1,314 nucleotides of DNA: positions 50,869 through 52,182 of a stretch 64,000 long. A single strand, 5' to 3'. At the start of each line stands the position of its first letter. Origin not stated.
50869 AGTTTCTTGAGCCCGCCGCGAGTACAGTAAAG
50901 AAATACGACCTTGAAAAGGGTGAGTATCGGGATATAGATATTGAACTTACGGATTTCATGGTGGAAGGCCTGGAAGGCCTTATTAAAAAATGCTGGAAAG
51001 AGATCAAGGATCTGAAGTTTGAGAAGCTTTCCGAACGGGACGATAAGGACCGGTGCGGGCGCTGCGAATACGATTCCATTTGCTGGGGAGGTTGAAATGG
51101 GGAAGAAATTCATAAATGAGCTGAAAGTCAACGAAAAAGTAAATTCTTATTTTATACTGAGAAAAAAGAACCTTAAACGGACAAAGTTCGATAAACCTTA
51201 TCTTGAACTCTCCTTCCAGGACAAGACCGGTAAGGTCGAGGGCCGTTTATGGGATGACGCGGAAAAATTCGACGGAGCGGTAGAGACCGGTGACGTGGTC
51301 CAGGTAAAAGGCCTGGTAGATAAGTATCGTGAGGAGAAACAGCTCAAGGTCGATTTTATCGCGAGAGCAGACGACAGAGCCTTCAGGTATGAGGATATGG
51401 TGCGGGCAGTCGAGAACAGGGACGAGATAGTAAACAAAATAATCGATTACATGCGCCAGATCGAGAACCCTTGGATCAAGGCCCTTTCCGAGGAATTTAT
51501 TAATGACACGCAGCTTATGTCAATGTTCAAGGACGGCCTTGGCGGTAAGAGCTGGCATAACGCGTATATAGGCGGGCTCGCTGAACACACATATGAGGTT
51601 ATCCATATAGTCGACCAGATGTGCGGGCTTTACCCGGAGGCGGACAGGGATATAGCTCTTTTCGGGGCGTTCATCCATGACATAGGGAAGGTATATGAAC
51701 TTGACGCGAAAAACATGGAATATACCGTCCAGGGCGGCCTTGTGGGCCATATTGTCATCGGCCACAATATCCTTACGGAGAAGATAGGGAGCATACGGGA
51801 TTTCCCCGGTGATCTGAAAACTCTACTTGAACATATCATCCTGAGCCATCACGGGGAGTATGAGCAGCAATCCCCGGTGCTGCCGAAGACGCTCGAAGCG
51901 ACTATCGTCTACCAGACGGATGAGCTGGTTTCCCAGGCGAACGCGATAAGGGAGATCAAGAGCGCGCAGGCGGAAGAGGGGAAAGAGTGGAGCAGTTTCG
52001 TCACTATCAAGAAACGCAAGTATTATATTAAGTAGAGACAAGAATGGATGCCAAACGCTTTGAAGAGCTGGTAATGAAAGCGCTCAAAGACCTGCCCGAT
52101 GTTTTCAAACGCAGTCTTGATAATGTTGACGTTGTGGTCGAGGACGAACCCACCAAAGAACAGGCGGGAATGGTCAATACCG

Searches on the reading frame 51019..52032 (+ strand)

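Call 21: search_protein_families(library=pfam, proteins=[window:51019-52032:+], max_evalue=0.001)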
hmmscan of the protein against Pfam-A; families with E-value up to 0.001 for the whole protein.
window:51019-52032:+ (338 aa): 3 families
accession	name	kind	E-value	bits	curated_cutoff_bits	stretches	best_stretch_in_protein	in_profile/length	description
PF01966.28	HD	-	5.7e-14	52.8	22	1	188-303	2-113/116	HD domain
PF01336.31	tRNA_anti-codon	-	3.4e-08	33.7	27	1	60-113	16-71/75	OB-fold nucleic acid binding domain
PF18019.7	Cas3_HD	-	0.00052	20.5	23.1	0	197-290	41-141/207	Cas3, HD domain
